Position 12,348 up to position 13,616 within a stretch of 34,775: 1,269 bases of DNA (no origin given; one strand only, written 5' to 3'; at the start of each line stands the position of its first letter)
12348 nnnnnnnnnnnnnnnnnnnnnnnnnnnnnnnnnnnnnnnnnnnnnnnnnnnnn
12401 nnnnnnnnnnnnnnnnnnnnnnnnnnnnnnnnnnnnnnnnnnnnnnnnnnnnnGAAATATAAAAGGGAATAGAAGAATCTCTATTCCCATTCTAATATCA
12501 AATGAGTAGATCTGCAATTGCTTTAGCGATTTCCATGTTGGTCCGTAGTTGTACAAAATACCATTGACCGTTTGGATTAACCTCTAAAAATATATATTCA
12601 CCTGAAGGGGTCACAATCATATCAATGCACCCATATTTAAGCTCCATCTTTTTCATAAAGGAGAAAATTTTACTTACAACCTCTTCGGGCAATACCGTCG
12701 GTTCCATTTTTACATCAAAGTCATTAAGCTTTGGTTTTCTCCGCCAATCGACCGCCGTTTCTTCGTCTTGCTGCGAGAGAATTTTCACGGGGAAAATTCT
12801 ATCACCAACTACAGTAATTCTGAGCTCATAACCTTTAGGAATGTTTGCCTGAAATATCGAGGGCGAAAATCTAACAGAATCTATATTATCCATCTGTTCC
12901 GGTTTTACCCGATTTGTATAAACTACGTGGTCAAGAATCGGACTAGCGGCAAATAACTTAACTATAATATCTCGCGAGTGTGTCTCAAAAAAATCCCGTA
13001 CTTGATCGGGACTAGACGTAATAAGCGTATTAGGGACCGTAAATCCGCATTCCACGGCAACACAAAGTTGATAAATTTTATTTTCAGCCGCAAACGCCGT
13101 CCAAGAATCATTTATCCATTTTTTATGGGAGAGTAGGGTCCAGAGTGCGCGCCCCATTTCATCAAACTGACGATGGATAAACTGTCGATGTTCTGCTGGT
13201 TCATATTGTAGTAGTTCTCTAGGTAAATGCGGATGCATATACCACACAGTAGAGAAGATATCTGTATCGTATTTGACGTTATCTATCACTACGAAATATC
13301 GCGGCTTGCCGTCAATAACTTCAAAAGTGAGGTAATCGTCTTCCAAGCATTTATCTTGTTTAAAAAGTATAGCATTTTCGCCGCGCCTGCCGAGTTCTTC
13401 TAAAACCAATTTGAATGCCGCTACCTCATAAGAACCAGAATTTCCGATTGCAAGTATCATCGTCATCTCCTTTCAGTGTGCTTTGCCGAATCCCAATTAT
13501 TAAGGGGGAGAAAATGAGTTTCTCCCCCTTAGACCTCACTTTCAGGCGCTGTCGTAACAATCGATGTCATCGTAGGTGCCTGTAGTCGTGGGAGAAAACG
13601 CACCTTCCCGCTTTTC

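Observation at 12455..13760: Compact graspetide (omega-ester peptide) operon with an unannotated 33-aa precursor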

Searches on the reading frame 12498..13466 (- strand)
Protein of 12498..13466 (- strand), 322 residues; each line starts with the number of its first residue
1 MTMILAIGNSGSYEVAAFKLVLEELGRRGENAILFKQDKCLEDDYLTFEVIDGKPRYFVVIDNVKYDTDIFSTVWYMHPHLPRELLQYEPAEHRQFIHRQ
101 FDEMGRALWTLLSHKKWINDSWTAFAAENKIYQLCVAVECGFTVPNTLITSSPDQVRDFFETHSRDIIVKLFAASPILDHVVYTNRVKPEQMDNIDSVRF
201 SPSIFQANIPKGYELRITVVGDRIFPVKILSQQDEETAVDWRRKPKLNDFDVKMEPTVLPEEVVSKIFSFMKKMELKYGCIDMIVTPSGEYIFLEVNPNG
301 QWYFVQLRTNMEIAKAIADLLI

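Call 3: search_protein_families(library=pfam, proteins=[window:12498-13466:-], max_evalue=0.01)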
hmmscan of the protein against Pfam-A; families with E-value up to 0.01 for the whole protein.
window:12498-13466:- (322 aa): 2 families
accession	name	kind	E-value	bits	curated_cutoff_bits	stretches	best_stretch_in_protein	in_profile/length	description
PF08443.16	RimK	-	1.9e-05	24.8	21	1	127-320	1-187/188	RimK-like ATP-grasp domain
PF21068.3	ATPgraspMvdD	-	4.3e-05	24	27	1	16-121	12-117/121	MvdD pre-ATP grasp domain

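Call 4: search_protein_families(library=ncbifam, proteins=[window:12498-13466:-], max_evalue=0.01)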
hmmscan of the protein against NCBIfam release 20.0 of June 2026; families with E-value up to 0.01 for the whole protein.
window:12498-13466:- (322 aa): 7 families
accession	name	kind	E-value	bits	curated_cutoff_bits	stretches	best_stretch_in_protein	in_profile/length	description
TIGR04185.1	ATPgraspMvdC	equivalog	2.1e-65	221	425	1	18-322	13-317/318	MvdC family ATP-grasp ribosomal peptide maturase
TIGR04187.1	GRASP_SAV_5884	subfamily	5.6e-62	209.7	350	1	20-321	15-311/312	ATP-grasp ribosomal peptide maturase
TIGR04184.1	ATPgraspMvdD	equivalog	2.5e-58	197.8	475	1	16-322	11-320/321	MvdD family ATP-grasp ribosomal peptide maturase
TIGR04192.1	GRASP_w_spasm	equivalog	1.8e-36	126.1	230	1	42-321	32-318/318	grasp-with-spasm system ATP-grasp peptide maturase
TIGR00768.1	rimK_fam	subfamily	1.5e-10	40.9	143.4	1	116-319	74-274/276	RimK family alpha-L-glutamate ligase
NF040720.1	MptN_Meth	equivalog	0.00045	19.4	350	1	116-320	88-289/291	tetrahydromethanopterin:alpha-L-glutamate ligase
TIGR02144.1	LysX_arch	equivalog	0.001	18.2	275.6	1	117-320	75-274/281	lysine biosynthesis protein LysX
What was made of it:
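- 12498..13466 (-): Graspetide synthetase (ATP-grasp macrocyclase), 322 aa. NCBIfam: MvdC 221, GRASP_SAV_5884 210, MvdD 198 bits, against rimK_fam 41 (call 4).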

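Call 6: find_homologous_proteins(query=window:12498-13466:-, max_evalue=1e-10)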
Query window:12498-13466:- (322 aa): 328 proteins with E <= 1e-10 among 999 candidates; the best 120 are listed.
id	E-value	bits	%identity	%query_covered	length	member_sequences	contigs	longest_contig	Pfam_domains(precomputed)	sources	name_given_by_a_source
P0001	7.7e-218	740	100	100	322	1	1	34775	PF08443.17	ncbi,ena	-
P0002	6.2e-141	487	64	99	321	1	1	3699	-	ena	-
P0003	4.9e-136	471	62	99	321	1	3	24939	PF08443.17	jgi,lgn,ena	jgi:glutathione synthase/RimK-type ligase-like ATP-grasp enzyme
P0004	1.0e-134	467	62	99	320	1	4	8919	PF08443.17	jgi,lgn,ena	jgi:glutathione synthase/RimK-type ligase-like ATP-grasp enzyme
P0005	1.8e-134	466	62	99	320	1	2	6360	-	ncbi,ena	-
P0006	2.7e-134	465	63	99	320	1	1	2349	PF21068.4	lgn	-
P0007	5.8e-134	464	62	100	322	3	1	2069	PF08443.17,PF21068.4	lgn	-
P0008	9.9e-134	463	61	99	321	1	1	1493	PF08443.17,PF21068.4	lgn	-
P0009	4.2e-132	458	63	99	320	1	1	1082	PF08443.17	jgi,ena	-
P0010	5.7e-132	458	63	99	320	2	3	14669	PF08443.17,PF21068.4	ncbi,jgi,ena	-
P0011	1.7e-131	456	62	99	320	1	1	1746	-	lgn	-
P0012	5.8e-131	454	60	99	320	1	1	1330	PF21068.4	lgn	-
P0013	6.0e-131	454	63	99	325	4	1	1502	PF08443.17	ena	-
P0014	6.5e-130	451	60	99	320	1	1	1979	PF08443.17,PF21068.4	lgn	-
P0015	1.6e-129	450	61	99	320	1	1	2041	PF08443.17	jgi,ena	-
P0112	7.4e-101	355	50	99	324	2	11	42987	-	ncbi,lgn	-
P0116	5.7e-96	339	48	99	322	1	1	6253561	PF08443.17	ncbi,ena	-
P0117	2.1e-94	334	47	99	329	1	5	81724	PF02955.22,PF08443.17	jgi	jgi:glutathione synthase/RimK-type ligase-like ATP-grasp enzyme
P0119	6.6e-92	326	47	99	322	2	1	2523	-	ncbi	-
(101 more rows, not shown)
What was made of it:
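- JGI names several homologues 'glutathione synthase/RimK-type ligase-like ATP-grasp enzyme' (call 6).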

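Call 7: find_related_loci(query=window:12498-13466:-, collection=genome_contigs, flank=6000)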
Query window:12498-13466:- (322 aa) in genome_contigs; peptide patterns used: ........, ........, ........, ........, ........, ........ (x = any residue, [..] = any of these).
30 stretches matched a pattern; 11 encode a relative of the query (tblastn E <= 1e-3); 11 distinct loci.
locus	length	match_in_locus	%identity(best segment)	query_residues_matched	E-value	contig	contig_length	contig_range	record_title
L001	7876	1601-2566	62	1-322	1e-141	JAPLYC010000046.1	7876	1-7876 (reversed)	MAG: Candidatus Parcubacteria bacterium isolate LacPavin_0920_SED3_MAG_40_21 LacPavin_0920_SED3_scaffold_1529568, whole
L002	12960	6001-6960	62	3-322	1e-138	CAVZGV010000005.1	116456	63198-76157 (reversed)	MAG: Candidatus Falkowbacteria bacterium isolate MFD04716.bin.1.162 genome assembly, contig: contig_67847, whole genome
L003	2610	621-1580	63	3-322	2e-144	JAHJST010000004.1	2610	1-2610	MAG: Patescibacteria group bacterium isolate OS_PC_MetaG.mb.27 OS_PC_MetaG.mb.27_k141_253770, whole genome shotgun seque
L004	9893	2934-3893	62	3-322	5e-137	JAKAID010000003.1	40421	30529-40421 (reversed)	MAG: bacterium isolate WY3.bin161 NODE_1384_length_40421_cov_3.848935, whole genome shotgun sequence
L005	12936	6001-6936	59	3-314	3e-133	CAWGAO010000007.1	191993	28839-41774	MAG: Candidatus Tagabacteria bacterium isolate MFD04408.bin.2.160 genome assembly, contig: contig_70654, whole genome sh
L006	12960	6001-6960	59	3-322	2e-132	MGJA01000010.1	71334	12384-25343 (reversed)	MAG: Candidatus Yanofskybacteria bacterium RIFCSPHIGHO2_01_FULL_41_21 rifcsphigho2_01_scaffold_3494, whole genome shotgu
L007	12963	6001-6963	58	3-322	2e-130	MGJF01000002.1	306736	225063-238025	MAG: Candidatus Yanofskybacteria bacterium RIFCSPHIGHO2_01_FULL_43_32 rifcsphigho2_01_scaffold_161, whole genome shotgun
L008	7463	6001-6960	56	3-322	3e-124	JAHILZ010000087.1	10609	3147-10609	MAG: Patescibacteria group bacterium isolate KR13_N2.mb.46 KR13_N2.mb.46_k141_377224, whole genome shotgun sequence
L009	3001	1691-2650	55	3-322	2e-122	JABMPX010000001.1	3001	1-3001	MAG: Parcubacteria group bacterium isolate bin.79 k141_401098, whole genome shotgun sequence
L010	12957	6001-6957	54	3-321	4e-117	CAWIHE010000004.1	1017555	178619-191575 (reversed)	MAG: Candidatus Uhrbacteria bacterium isolate MFD03726.bin.1.68 genome assembly, contig: contig_72709, whole genome shot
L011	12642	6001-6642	57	108-321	1e-84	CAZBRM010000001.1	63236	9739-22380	MAG TPA_asm: uncultured Candidatus Saccharibacteria bacterium isolate SRP178699_co1_639 genome assembly, contig: NODE_36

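Call 24: find_encoding_contigs(protein=P0001, flank=10000, max_places=2)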
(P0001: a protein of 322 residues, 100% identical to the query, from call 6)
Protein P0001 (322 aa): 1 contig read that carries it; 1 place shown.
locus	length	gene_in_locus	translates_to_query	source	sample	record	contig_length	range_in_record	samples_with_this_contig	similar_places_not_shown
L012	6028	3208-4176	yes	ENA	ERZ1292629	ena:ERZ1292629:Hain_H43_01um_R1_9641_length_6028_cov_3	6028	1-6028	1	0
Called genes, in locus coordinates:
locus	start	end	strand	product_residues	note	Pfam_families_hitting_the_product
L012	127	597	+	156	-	-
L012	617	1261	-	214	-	PF13485:Peptidase_MA_2 (faint)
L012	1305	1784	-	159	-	-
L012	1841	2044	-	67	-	-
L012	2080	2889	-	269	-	-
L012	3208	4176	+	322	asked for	PF08443:RimK (faint)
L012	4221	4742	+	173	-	PF20329:DUF6624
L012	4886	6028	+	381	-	?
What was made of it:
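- Checked: The ENA gene calls for this contig skip the small ORF (call 24).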

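Call 26: search_solved_structures(query=window:12498-13466:-, max_evalue=0.001, show_alignments=2)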
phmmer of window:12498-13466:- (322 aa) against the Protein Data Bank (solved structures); distinct sequences matched with E-value up to 0.001: 6.
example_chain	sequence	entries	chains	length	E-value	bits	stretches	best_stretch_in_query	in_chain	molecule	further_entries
5ig8_A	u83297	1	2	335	1.3e-45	159.1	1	7-322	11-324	ATP grasp ligase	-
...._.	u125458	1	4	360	2.3e-45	158.3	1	53-322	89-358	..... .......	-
5ig9_A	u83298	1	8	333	8.2e-38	133.5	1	18-322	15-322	ATP grasp ligase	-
7mgv_A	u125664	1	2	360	4.8e-35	124.4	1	21-321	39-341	CdnC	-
9bou_A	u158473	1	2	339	7.9e-23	84.2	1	102-321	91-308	MvdD-like pre-ATP grasp domain-containing protein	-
7drm_A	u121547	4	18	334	1.2e-06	31.1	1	123-322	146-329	ATP-grasp domain-containing protein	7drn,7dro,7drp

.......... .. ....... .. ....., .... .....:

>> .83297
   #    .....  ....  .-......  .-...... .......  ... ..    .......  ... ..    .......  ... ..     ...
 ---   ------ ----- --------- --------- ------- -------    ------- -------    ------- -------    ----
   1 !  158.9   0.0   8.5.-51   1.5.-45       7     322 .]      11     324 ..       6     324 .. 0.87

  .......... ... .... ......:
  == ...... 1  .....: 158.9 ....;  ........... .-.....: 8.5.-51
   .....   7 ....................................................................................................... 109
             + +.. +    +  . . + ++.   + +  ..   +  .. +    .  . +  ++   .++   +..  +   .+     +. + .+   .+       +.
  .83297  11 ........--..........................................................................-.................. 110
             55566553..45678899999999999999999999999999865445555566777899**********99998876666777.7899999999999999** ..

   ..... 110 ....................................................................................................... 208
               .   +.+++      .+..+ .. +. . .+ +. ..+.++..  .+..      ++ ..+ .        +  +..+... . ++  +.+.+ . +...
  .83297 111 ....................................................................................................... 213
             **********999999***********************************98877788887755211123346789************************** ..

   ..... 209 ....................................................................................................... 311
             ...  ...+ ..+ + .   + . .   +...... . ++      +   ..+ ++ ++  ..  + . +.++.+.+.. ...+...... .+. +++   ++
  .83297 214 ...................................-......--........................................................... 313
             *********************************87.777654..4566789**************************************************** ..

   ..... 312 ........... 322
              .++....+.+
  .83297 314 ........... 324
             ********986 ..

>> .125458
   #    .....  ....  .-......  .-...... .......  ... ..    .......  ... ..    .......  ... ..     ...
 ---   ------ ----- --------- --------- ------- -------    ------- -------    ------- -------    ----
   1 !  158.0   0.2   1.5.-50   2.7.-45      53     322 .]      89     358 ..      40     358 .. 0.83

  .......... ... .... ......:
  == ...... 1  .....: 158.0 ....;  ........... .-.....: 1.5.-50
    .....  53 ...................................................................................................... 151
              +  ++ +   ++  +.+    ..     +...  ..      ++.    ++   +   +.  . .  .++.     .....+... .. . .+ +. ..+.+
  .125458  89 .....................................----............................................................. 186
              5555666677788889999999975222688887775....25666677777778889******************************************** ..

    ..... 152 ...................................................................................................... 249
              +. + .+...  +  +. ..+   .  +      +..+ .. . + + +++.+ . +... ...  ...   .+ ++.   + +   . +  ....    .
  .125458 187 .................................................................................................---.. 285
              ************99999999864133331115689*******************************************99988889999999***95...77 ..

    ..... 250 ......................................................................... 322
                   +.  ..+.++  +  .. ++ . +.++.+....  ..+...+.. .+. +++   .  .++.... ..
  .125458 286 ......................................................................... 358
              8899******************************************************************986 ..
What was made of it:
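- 12498..13466 (-): PDB sequence hits: MdnB 1.3e-45, AMdnB 2.3e-45, MdnC 8e-38, CdnC 5e-35 (call 26).
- Closest known: Plesiocin / PsnB. Different: PsnB is only a distant relative (E 1e-6 by sequence, call 26).
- The best PDB sequence matches are MdnB, AMdnB, MdnC and CdnC (E 1e-45 to 5e-35) over the full length (call 26).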

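Call 37: find_related_loci(query=A2, collection=metagenome_contigs, flank=4000)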
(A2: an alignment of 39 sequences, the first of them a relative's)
Query A2 (322 aa) in metagenome_contigs; peptide patterns used: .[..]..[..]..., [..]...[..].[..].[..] (x = any residue, [..] = any of these).
599 stretches matched a pattern (row limit reached: there are more); 556 encode a relative of the query (tblastn E <= 1e-3); the best 80 are kept; 80 distinct loci.
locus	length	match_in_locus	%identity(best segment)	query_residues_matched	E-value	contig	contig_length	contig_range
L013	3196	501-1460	62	3-322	1e-147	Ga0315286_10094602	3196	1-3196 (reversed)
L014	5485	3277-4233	63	3-321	7e-135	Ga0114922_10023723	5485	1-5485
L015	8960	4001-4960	61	3-322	3e-134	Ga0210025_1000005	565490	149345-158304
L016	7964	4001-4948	59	3-318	1e-132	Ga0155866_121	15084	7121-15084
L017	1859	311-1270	59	3-322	2e-141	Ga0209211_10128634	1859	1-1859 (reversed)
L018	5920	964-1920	59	3-322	5e-126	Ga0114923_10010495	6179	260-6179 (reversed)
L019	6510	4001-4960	56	3-322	7e-121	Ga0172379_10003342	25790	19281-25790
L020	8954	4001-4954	55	4-321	2e-118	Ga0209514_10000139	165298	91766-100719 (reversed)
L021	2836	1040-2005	52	1-322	3e-117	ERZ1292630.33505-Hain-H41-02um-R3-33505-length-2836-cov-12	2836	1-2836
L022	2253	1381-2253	55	4-294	5e-117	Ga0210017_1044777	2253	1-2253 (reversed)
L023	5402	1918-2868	46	3-322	1e-94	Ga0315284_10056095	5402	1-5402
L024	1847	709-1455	55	70-318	2e-98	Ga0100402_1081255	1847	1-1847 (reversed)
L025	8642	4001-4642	57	108-321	4e-84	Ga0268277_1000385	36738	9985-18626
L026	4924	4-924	41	3-322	1e-72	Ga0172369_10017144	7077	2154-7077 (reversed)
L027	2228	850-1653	36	59-322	3e-57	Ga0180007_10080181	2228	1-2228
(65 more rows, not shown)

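Call 56: find_encoding_contigs(protein=P0116, flank=5000, max_places=2)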
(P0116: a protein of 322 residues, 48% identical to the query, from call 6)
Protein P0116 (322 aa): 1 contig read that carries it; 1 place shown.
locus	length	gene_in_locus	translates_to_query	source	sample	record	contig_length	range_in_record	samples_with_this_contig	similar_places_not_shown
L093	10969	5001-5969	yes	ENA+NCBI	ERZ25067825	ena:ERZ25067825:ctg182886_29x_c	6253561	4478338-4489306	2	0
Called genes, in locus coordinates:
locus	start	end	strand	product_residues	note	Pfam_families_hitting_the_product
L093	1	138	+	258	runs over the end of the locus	-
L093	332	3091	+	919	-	PF08751:TrwC, PF13245:AAA_19, PF13401:AAA_22 (faint), PF13604:AAA_30, PF01443:Viral_helicase1 (weak), PF22232:TraI_hel_assoc_N, PF13538:UvrD_C_2 (weak)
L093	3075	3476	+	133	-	-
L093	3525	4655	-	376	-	PF01609:DDE_Tnp_1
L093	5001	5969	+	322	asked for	PF08443:RimK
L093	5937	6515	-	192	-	PF20329:DUF6624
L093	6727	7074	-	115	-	PF18818:MPTase-PolyVal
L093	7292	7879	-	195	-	PF02661:Fic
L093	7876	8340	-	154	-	PF01381:HTH_3, PF13443:HTH_26 (faint), PF13560:HTH_31 (weak)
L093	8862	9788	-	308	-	PF08401:ArdcN, PF18818:MPTase-PolyVal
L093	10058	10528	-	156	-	PF04002:RadC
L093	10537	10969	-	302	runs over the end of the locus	PF01807:Zn_ribbon_DnaG (weak), PF13155:Toprim_2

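Call 57: find_encoding_contigs(protein=P0117, flank=5000, max_places=2)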
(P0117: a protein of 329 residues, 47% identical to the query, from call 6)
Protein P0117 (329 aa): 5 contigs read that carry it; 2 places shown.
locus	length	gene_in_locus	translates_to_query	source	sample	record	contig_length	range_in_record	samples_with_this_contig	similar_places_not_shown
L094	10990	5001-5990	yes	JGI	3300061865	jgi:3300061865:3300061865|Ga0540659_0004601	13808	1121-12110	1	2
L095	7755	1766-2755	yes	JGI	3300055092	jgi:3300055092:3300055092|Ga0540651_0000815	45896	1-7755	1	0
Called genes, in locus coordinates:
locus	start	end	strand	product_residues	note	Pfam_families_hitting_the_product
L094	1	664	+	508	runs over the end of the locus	PF02534:T4SS-DNA_transf (faint), PF12696:TraG-D_C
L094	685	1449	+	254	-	-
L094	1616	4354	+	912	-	PF08751:TrwC, PF13538:UvrD_C_2 (faint), PF00437:T2SSE (faint), PF13245:AAA_19, PF13604:AAA_30, PF01443:Viral_helicase1, PF22232:TraI_hel_assoc_N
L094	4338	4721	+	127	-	-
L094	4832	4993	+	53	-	-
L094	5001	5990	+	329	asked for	PF02955:GSH-S_ATP (weak), PF08443:RimK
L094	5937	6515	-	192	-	PF20329:DUF6624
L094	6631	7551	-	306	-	PF08401:ArdcN, PF18818:MPTase-PolyVal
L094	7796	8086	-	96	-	PF04002:RadC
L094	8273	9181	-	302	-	PF13155:Toprim_2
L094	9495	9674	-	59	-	-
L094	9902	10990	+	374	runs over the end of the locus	PF13776:DUF4172, PF02661:Fic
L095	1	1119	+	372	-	?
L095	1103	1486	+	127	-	-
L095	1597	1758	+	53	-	-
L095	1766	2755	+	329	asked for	PF02955:GSH-S_ATP (weak), PF08443:RimK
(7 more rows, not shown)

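Call 60: list_cluster_members(proteins=[P0001, P0116, P0119, P0112, P0121])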
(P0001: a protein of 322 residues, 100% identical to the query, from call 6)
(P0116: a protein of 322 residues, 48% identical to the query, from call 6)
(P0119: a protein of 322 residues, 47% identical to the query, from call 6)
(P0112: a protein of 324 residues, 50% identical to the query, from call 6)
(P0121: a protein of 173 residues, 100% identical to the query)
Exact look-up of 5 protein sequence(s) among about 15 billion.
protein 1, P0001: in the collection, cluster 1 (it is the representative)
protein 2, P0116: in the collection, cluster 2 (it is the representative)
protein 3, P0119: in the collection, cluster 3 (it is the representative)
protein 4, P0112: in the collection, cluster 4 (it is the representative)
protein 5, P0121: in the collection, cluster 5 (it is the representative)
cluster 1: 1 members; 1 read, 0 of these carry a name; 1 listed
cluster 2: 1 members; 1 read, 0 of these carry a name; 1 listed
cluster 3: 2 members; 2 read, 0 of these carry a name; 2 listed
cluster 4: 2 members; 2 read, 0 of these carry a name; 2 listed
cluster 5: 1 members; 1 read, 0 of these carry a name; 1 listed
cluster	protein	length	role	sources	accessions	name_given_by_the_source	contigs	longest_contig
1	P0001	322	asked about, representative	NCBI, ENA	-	-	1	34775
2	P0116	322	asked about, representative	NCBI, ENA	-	-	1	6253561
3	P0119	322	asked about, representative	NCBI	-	-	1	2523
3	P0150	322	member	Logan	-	-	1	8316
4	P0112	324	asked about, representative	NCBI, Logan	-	-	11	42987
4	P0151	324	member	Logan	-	-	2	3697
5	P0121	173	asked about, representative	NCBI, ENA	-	-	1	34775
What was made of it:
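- Tried and rejected: None are on record (call 60).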

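Call 70: search_protein_families(library=padloc, proteins=[window:12498-13466:-], max_evalue=0.01)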
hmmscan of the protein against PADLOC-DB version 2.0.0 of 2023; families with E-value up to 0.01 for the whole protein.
window:12498-13466:- (322 aa): 0 families
